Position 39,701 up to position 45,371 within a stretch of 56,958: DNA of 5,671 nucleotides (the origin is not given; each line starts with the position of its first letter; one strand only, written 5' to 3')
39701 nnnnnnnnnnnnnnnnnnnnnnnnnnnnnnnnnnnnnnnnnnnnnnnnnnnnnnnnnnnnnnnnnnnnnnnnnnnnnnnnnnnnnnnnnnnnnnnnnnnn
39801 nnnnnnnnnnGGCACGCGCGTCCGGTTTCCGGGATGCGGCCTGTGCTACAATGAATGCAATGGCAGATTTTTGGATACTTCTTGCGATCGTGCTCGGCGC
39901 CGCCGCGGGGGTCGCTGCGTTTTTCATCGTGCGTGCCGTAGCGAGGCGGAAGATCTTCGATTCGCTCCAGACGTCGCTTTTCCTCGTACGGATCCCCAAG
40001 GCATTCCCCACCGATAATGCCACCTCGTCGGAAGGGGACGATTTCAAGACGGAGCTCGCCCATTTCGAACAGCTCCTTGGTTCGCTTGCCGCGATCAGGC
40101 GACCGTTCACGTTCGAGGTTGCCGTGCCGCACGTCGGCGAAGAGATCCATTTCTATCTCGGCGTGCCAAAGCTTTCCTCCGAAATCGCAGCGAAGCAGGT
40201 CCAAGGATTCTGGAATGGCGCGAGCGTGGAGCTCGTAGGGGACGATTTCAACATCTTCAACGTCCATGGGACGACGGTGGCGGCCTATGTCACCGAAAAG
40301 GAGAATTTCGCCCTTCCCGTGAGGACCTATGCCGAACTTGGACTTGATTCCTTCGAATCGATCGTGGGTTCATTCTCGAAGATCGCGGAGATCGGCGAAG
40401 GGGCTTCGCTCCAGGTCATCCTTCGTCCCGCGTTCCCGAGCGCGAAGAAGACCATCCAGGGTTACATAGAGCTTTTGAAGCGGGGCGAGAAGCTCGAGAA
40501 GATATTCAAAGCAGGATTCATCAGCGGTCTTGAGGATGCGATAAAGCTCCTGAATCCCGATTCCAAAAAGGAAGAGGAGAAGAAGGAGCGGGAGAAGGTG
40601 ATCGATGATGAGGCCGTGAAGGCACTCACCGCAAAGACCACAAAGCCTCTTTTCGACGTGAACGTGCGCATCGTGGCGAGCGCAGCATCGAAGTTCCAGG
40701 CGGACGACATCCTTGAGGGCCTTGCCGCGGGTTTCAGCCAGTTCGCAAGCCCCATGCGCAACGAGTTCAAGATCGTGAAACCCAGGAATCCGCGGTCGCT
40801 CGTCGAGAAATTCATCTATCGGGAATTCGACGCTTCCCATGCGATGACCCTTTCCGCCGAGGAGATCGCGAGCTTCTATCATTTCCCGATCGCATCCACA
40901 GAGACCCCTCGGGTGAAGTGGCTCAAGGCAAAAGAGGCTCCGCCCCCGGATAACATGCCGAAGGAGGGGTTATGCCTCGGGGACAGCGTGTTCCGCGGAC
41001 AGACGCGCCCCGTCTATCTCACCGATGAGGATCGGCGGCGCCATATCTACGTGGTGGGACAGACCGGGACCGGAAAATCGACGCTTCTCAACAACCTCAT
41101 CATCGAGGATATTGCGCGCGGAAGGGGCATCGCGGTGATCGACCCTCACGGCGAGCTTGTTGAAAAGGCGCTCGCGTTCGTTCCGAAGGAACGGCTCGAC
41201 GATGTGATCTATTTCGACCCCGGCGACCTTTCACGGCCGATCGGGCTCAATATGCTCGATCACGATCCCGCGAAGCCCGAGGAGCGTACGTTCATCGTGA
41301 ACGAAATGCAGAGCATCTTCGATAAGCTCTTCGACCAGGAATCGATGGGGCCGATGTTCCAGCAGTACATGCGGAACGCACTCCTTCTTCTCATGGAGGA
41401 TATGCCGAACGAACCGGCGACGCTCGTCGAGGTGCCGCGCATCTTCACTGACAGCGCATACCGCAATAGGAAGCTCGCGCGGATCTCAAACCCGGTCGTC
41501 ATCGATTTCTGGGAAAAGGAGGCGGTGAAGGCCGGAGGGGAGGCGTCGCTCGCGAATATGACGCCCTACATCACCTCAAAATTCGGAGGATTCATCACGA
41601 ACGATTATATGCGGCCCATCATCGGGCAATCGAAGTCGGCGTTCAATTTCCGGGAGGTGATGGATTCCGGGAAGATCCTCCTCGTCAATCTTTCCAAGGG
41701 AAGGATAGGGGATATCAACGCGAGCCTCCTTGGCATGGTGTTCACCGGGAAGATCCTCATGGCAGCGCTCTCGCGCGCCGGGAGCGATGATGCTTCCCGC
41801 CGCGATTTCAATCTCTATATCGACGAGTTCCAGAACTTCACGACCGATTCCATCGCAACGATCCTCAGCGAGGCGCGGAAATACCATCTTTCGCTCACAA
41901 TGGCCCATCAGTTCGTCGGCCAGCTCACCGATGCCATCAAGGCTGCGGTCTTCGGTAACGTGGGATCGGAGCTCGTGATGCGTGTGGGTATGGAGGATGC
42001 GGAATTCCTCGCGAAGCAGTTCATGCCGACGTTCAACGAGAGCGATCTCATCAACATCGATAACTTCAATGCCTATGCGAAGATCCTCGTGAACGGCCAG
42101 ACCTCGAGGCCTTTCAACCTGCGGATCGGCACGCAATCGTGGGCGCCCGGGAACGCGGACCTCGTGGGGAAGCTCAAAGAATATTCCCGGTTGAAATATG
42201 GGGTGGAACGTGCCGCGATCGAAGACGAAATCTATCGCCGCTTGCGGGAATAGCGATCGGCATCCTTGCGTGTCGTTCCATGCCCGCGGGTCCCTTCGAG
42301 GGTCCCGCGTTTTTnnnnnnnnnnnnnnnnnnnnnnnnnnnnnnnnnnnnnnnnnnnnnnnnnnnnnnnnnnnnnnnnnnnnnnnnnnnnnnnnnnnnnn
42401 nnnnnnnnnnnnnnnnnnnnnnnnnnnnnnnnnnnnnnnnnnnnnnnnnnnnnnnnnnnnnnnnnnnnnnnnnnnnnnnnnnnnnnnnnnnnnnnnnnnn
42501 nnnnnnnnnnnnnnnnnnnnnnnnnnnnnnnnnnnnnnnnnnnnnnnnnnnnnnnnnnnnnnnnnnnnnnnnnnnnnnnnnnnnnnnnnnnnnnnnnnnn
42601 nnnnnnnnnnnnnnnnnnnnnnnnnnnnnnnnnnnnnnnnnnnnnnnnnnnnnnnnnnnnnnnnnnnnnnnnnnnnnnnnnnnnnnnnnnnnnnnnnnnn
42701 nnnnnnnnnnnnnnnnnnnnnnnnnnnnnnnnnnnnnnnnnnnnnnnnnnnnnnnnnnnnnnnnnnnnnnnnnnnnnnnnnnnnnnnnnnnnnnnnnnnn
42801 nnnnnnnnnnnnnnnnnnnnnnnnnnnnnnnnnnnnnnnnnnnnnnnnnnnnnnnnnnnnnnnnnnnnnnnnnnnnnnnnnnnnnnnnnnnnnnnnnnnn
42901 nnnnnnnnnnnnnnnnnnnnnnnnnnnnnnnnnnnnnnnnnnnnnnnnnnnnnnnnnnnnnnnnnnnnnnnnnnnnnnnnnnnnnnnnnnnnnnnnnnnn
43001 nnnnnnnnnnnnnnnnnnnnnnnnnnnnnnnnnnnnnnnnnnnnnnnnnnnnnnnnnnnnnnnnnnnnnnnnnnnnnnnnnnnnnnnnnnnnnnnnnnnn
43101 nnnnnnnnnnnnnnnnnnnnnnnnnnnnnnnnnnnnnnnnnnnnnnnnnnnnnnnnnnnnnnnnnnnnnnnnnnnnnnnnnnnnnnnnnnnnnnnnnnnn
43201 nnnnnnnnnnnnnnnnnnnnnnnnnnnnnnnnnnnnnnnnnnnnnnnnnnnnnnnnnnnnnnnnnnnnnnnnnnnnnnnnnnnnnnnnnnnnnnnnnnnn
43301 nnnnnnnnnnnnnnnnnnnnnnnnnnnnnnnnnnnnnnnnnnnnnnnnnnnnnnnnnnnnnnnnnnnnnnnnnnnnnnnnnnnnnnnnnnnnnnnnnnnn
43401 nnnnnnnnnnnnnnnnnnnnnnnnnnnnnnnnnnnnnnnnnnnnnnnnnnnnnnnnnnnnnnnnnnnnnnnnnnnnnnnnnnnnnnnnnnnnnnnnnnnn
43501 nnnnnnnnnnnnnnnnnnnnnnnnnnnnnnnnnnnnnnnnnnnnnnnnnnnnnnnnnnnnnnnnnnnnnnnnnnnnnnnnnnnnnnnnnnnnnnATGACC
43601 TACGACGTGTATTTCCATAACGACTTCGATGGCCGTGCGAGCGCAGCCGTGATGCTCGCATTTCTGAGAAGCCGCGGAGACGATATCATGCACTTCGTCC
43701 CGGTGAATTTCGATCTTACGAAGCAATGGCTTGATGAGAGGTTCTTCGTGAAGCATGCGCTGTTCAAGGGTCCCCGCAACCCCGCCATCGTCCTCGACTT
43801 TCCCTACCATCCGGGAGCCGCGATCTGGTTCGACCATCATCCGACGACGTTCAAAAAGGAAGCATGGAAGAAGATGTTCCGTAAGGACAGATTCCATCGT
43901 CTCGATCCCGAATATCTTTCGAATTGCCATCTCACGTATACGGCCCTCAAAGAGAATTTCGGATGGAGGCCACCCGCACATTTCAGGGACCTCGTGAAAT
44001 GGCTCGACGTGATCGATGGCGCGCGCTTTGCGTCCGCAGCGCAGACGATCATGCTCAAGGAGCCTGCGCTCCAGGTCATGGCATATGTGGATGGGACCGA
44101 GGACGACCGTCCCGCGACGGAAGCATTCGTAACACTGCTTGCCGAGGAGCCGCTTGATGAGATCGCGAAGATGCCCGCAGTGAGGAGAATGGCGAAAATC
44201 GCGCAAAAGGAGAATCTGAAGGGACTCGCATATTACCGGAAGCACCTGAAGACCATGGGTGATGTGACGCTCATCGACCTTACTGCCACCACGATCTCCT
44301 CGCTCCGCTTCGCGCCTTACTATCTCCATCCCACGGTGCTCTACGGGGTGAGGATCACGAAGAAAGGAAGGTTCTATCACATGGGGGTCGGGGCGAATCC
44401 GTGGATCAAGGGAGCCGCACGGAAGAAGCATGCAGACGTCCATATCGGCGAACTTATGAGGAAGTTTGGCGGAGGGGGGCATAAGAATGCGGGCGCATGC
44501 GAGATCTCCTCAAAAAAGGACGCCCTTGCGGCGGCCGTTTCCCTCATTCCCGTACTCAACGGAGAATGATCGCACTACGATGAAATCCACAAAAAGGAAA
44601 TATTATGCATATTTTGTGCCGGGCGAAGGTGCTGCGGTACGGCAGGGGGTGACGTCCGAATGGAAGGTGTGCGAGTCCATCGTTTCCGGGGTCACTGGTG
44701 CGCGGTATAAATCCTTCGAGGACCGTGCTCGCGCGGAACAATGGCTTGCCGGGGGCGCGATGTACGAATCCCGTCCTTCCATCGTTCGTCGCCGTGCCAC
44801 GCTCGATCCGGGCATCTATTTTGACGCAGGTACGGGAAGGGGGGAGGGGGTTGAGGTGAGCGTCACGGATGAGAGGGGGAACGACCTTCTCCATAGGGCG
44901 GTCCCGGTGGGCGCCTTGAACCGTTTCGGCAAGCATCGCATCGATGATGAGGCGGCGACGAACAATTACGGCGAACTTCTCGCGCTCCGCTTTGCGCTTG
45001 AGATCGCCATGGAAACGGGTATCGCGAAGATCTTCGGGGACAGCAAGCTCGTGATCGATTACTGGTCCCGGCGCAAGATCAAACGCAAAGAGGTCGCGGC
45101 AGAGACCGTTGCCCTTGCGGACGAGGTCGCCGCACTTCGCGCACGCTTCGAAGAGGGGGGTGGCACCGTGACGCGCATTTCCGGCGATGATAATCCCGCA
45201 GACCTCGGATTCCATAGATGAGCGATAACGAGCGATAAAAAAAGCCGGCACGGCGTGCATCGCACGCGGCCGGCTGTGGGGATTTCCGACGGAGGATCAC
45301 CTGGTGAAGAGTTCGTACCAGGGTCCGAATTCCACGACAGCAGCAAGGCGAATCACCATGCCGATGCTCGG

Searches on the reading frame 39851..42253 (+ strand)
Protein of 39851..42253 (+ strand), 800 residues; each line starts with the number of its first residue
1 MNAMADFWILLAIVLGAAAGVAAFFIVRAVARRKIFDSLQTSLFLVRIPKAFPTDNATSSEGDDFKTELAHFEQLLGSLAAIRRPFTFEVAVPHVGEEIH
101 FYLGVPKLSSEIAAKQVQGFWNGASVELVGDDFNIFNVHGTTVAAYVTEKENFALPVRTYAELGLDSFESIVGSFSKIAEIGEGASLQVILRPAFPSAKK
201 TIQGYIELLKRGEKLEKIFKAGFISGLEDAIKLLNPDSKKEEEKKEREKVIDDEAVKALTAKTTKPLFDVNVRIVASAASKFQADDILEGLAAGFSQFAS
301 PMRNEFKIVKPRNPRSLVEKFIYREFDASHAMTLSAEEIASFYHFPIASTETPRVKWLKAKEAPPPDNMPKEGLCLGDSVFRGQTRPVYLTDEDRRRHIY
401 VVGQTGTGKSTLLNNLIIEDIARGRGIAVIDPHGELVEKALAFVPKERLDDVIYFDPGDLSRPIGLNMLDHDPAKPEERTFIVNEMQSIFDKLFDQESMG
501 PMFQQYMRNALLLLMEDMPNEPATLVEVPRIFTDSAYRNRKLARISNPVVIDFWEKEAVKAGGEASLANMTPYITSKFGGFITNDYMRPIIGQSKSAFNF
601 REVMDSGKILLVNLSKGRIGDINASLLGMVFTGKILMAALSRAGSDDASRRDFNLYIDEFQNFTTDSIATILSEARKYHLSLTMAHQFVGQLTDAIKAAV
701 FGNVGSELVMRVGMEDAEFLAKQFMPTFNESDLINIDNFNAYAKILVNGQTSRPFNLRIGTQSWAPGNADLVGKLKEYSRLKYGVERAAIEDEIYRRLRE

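Call 26: search_protein_families(library=pfam, proteins=[window:39851-42253:+], max_evalue=0.001)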
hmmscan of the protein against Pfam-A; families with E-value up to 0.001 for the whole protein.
window:39851-42253:+ (800 aa): 5 families
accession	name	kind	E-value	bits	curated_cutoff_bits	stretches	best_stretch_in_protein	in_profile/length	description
PF01935.23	DUF87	-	1e-08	36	23.2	1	387-467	13-88/220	Helicase HerA, central domain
PF02534.20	T4SS-DNA_transf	-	3.8e-08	33.1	20.1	1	379-695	31-347/468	Type IV secretory system Conjugative DNA transfer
PF10412.15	TrwB_AAD_bind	-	1.5e-05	24.5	20.5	1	393-439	12-58/387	Type IV secretion-system coupling protein DNA-binding domain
PF13401.12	AAA_22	-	5.6e-05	23.9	27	0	395-419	4-28/130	AAA domain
PF01580.24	FtsK_SpoIIIE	-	0.00023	21.1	24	1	381-418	23-61/221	FtsK/SpoIIIE family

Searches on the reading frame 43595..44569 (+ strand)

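Call 26: search_protein_families(library=pfam, proteins=[window:43595-44569:+], max_evalue=0.001)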
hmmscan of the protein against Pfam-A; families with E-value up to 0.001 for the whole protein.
window:43595-44569:+ (324 aa): 1 family
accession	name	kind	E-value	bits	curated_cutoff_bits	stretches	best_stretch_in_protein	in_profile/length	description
PF02272.25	DHHA1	-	4.1e-05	24.4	25.9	1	271-315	45-93/102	DHHA1 domain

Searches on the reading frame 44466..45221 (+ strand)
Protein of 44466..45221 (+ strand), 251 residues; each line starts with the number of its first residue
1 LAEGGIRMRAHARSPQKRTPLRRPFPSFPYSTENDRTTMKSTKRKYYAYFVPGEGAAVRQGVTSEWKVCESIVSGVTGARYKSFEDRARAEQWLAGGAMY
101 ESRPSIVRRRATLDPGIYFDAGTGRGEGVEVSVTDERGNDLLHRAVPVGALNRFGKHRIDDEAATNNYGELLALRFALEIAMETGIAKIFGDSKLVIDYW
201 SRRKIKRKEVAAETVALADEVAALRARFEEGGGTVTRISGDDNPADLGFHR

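Call 26: search_protein_families(library=pfam, proteins=[window:44466-45221:+], max_evalue=0.001)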
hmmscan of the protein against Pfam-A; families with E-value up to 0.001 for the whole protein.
window:44466-45221:+ (251 aa): 2 families
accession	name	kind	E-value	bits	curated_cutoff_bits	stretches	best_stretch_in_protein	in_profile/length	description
PF01693.22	Cauli_VI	-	7.4e-08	32.9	21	1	59-93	10-44/44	Ribonuclease H1 N-terminal domain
PF13456.12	RVT_3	-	0.00046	20.5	21.6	1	162-212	36-88/123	Reverse transcriptase-like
